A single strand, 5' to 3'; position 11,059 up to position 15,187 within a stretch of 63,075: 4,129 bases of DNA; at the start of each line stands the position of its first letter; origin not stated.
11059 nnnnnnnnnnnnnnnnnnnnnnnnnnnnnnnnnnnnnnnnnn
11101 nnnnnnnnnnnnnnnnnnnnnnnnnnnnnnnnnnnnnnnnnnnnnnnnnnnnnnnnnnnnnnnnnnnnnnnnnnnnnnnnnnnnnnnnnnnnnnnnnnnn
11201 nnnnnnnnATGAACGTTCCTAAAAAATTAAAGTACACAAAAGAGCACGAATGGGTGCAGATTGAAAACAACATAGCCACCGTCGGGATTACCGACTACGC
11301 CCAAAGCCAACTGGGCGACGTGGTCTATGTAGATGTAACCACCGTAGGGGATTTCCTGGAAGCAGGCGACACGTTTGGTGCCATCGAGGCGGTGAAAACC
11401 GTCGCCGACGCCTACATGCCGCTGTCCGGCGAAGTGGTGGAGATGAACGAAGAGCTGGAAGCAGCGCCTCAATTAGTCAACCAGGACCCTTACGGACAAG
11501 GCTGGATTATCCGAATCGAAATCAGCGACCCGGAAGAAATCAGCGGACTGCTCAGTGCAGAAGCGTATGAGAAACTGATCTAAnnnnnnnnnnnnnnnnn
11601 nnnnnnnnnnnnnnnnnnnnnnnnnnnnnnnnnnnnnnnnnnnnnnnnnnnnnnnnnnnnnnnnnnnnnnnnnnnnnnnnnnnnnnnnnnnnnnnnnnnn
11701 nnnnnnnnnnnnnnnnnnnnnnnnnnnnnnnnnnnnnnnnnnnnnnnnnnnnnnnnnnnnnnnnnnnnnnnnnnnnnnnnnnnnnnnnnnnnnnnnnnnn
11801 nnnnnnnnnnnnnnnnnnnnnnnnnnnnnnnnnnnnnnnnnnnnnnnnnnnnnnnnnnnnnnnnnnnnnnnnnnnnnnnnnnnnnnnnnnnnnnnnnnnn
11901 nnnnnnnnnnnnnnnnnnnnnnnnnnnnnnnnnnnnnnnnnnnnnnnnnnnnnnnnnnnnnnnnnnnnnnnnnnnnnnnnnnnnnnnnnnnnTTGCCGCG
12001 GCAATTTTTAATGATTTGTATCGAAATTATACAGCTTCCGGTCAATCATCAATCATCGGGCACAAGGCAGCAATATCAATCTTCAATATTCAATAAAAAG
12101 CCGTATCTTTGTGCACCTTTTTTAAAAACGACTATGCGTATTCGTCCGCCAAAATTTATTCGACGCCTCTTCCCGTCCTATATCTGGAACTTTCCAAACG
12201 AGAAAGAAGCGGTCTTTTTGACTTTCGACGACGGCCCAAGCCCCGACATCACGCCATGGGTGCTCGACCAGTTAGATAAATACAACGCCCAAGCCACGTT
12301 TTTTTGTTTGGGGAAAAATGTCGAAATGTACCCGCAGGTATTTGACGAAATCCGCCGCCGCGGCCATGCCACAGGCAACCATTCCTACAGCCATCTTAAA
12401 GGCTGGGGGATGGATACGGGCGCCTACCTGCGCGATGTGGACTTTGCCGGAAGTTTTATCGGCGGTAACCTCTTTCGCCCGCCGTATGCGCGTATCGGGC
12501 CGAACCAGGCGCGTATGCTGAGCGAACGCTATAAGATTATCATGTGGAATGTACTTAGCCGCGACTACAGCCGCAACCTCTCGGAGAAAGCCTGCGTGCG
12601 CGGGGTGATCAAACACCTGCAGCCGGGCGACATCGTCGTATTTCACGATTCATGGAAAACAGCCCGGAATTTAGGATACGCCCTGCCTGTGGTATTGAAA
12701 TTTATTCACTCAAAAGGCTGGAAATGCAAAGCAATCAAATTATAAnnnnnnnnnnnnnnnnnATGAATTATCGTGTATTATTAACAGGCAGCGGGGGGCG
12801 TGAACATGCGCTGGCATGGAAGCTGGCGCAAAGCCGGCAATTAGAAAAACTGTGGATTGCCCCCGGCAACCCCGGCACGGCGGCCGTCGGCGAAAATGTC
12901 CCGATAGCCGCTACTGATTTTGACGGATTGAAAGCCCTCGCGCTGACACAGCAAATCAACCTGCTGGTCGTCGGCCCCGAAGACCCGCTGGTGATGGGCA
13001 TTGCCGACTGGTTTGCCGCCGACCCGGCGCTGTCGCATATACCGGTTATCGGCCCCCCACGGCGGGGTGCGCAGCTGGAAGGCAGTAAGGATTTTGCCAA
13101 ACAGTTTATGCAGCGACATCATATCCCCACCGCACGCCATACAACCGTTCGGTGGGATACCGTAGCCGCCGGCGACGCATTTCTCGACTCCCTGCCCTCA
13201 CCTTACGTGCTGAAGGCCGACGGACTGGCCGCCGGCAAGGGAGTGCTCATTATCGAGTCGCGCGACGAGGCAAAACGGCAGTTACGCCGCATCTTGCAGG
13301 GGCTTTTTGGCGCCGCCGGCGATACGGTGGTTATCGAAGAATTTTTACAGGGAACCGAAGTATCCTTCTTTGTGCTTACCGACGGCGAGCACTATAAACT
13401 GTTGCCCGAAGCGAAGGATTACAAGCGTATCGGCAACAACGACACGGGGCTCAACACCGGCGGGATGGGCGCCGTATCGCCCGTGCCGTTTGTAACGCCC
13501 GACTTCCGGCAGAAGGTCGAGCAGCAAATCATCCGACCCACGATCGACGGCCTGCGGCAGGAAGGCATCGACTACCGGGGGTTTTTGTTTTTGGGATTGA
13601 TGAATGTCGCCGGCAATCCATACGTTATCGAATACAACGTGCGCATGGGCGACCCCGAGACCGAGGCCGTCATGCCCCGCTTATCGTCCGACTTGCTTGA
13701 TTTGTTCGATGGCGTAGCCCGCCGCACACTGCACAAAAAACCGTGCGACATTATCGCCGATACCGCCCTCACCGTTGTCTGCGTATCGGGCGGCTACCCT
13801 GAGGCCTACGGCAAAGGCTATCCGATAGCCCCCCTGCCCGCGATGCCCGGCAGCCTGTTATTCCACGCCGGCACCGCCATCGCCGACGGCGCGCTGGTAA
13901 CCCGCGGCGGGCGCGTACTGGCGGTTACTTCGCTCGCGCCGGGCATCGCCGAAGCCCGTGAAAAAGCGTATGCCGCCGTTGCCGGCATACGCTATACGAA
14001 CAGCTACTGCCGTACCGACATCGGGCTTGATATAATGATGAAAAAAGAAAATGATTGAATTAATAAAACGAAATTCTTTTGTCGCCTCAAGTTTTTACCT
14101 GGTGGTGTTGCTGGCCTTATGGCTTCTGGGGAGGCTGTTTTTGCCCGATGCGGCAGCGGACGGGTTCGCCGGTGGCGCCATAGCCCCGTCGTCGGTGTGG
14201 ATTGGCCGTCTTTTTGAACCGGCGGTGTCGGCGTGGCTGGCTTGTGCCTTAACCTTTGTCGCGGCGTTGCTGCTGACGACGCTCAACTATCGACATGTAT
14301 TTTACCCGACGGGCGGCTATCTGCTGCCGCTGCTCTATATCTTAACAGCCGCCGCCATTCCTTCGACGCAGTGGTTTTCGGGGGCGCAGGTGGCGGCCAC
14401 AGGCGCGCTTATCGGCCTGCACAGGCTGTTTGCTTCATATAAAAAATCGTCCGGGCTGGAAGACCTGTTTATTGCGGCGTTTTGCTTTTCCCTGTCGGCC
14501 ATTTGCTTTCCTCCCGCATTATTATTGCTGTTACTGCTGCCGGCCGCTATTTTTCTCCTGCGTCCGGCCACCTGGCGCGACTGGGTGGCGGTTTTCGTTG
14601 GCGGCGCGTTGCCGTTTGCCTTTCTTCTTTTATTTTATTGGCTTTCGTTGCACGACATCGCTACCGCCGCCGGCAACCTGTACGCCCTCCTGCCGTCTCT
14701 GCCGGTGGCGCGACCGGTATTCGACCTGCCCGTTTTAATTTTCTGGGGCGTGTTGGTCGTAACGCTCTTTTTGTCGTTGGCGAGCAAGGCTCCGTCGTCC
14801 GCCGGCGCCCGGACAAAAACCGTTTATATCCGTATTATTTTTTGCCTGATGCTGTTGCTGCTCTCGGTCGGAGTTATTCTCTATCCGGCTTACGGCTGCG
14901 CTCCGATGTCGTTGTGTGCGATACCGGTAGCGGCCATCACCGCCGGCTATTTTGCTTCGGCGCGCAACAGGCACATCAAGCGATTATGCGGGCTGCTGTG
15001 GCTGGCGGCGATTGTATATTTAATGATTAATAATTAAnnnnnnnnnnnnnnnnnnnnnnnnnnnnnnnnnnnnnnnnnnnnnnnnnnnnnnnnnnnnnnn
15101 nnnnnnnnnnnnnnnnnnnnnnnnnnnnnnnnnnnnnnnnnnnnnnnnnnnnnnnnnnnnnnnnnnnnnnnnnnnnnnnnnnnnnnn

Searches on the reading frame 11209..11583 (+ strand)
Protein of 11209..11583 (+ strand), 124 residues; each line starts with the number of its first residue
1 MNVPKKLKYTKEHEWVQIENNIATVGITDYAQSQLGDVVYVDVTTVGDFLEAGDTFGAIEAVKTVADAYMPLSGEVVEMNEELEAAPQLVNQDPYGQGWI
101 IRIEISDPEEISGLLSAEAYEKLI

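Call 66: search_protein_families(library=pfam, proteins=[window:11209-11583:+], max_evalue=0.00001)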
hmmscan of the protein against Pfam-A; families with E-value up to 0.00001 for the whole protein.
window:11209-11583:+ (124 aa): 1 family
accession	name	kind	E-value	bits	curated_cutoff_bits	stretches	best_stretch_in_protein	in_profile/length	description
PF01597.25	GCV_H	-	4.5e-45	152.9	22.2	1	7-123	1-118/122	Glycine cleavage H-protein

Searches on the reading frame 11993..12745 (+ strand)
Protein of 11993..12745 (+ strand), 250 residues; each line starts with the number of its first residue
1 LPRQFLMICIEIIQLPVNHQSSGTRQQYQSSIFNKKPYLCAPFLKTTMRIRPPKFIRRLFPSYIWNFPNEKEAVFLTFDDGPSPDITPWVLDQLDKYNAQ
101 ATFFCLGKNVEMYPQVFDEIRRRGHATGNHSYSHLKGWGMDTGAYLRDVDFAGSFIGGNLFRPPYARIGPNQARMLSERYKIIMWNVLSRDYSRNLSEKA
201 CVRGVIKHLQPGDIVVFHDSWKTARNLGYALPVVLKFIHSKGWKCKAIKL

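Call 66: search_protein_families(library=pfam, proteins=[window:11993-12745:+], max_evalue=0.00001)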
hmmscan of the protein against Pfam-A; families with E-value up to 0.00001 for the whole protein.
window:11993-12745:+ (250 aa): 1 family
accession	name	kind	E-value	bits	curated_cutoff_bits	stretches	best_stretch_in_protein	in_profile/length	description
PF01522.26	Polysacc_deac_1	-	9.7e-22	77.7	23.1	1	69-151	4-85/124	Polysaccharide deacetylase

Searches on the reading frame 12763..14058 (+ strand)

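Call 66: search_protein_families(library=pfam, proteins=[window:12763-14058:+], max_evalue=0.00001)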
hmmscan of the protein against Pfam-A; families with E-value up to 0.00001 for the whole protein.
window:12763-14058:+ (431 aa): 3 families
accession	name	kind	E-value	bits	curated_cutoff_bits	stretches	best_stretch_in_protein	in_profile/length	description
PF01071.24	GARS_A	-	5.6e-69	232.3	27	1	107-300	1-194/194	Phosphoribosylglycinamide synthetase, ATP-grasp (A) domain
PF02844.21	GARS_N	-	1.4e-33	116.1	29.5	1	4-106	2-100/100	Phosphoribosylglycinamide synthetase, N domain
PF02843.22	GARS_C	-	1.6e-26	92.9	34.8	1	335-422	1-91/92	Phosphoribosylglycinamide synthetase, C domain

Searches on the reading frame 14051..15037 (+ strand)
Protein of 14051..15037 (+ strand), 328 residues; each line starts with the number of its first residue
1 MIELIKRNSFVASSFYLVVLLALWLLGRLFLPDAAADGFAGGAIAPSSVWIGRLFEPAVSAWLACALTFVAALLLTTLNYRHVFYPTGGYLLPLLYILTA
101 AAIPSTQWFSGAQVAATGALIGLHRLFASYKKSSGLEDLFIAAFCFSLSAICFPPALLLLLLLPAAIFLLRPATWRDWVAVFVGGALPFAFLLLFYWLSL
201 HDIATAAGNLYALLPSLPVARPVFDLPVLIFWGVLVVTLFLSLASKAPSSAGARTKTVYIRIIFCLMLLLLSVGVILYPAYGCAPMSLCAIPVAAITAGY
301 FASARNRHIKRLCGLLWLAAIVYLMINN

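Call 66: search_protein_families(library=pfam, proteins=[window:14051-15037:+], max_evalue=0.00001)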
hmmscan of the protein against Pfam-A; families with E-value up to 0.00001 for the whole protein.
window:14051-15037:+ (328 aa): 0 families

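Call 84: search_protein_families(library=pfam, proteins=[window:14051-15037:+], max_evalue=0.001)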
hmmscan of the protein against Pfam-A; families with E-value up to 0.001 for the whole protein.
window:14051-15037:+ (328 aa): 1 family
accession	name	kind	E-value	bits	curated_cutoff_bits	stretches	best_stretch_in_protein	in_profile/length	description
PF19992.4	DUF6427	-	0.0002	21.2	25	1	62-312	38-280/301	Family of unknown function (DUF6427)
